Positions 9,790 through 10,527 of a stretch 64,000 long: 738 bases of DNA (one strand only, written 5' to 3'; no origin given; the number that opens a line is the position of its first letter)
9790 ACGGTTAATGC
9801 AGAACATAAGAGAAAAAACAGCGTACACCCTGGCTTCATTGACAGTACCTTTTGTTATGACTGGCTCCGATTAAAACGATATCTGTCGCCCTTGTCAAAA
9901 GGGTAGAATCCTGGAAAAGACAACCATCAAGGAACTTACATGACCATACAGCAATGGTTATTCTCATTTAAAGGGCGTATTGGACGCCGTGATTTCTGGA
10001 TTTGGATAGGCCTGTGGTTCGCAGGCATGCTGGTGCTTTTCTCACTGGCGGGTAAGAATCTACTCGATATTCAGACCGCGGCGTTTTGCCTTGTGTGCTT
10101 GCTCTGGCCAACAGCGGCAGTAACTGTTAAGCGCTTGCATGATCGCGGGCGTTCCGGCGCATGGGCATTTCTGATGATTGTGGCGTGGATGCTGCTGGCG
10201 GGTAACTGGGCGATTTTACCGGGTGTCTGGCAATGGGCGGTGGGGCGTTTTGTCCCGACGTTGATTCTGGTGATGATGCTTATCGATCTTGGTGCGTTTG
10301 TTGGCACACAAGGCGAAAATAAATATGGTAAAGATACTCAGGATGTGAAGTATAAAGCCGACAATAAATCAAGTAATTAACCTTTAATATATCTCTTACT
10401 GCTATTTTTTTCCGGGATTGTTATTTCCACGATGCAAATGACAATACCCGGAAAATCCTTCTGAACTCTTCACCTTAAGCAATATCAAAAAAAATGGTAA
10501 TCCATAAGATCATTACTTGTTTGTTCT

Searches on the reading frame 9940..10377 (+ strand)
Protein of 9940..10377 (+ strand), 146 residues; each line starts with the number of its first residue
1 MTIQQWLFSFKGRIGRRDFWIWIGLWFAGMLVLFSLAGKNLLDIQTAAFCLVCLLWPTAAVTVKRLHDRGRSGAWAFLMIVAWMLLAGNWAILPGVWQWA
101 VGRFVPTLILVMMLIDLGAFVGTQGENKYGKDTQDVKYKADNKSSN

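Call 69: find_homologous_proteins(query=window:9940-10377:+, max_evalue=1e-20)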
Query window:9940-10377:+ (146 aa): 538 proteins with E <= 1e-20 among 562 candidates; the best 120 are listed.
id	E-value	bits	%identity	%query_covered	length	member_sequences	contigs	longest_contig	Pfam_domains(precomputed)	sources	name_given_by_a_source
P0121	7.2e-92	323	99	100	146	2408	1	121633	PF05656.21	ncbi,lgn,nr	ncbi:DUF805 domain-containing protein [Escherichia coli]|nr:DUF805 domain-containing protein [Escher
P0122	7.3e-92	323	98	100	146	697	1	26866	PF05656.21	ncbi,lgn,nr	ncbi:DUF805 domain-containing protein [Escherichia coli]|nr:DUF805 domain-containing protein [Escher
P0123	4.5e-82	291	86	100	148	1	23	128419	PF05656.21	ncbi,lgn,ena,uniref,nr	ncbi:TPA: DUF805 domain-containing protein [Citrobacter koseri]|uniref:DUF805 domain-containing prot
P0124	7.7e-82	291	86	100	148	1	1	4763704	PF05656.21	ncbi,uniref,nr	ncbi:hypothetical protein BN1086_02928 [Citrobacter koseri]|uniref:DUF805 domain-containing protein 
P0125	5.1e-81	288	90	98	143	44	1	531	PF05656.21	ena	-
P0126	5.4e-81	288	86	100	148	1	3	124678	PF05656.21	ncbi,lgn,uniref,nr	ncbi:DUF805 domain-containing protein [Citrobacter koseri]|uniref:DUF805 domain-containing protein n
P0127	6.9e-81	288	89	97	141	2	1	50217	PF05656.21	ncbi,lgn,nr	ncbi:TPA: hypothetical protein GGA57_17365 [Citrobacter rodentium]|nr:hypothetical protein [Citrobac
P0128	7.6e-81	287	86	100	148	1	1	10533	PF05656.21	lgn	-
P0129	9.3e-81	287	90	97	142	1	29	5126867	PF05656.21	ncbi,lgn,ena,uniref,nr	ncbi:DUF805 domain-containing protein [Citrobacter freundii]|uniref:DUF805 domain-containing protein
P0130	1.1e-80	287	91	97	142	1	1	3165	PF05656.21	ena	-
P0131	1.3e-80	287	90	97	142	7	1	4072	PF05656.21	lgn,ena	-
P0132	6.5e-80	284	89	97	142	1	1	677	PF05656.21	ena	-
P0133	6.8e-80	284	89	97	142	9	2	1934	PF05656.21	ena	-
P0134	7.2e-80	284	85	100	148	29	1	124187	PF05656.21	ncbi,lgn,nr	ncbi:TPA: DUF805 domain-containing protein [Citrobacter koseri]|nr:DUF805 domain-containing protein 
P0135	8.2e-80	284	89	97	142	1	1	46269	PF05656.21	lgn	-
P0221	5.4e-72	259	82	95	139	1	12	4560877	PF05656.21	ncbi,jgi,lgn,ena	ncbi:DUF805 domain-containing protein [Enterobacter ludwigii]|jgi:uncharacterized membrane protein Y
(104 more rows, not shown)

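Call 70: find_encoding_contigs(protein=P0129, flank=1500, max_places=1)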
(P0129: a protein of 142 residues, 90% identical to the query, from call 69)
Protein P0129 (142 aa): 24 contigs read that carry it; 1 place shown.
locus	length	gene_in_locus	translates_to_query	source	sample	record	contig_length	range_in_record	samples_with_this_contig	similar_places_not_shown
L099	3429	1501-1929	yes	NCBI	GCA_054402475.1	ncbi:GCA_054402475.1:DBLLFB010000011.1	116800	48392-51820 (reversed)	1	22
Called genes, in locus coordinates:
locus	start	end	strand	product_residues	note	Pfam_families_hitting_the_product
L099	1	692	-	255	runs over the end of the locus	PF00121:TIM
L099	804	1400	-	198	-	PF07305:DUF1454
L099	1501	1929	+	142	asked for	PF05656:DUF805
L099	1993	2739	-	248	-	PF00970:FAD_binding_6 (weak), PF00175:NAD_binding_1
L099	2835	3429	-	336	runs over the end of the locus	PF03320:FBPase_glpX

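Call 71: find_encoding_contigs(protein=P0123, flank=1500, max_places=1)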
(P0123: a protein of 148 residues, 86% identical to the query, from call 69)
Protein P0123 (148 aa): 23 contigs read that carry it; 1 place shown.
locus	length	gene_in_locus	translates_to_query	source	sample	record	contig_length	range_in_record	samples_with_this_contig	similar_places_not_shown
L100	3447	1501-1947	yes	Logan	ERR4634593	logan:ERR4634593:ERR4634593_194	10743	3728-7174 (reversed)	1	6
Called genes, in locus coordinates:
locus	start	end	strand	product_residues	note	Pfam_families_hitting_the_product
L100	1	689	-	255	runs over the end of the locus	PF00121:TIM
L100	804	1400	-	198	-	PF07305:DUF1454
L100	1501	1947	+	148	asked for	PF05656:DUF805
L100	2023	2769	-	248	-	PF00970:FAD_binding_6 (weak), PF00175:NAD_binding_1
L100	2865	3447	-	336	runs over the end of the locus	PF03320:FBPase_glpX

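Call 72: find_encoding_contigs(protein=P0221, flank=1500, max_places=1)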
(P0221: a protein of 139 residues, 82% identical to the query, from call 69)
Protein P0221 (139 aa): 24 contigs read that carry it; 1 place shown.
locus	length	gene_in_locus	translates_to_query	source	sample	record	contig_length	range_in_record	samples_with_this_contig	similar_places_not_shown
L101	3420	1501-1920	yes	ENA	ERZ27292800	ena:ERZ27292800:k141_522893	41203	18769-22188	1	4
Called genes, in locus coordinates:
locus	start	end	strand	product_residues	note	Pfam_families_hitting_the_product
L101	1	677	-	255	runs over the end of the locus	PF00121:TIM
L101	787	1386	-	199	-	PF07305:DUF1454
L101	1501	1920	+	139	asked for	PF05656:DUF805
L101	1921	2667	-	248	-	PF00970:FAD_binding_6 (weak), PF00175:NAD_binding_1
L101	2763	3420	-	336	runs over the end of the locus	PF03320:FBPase_glpX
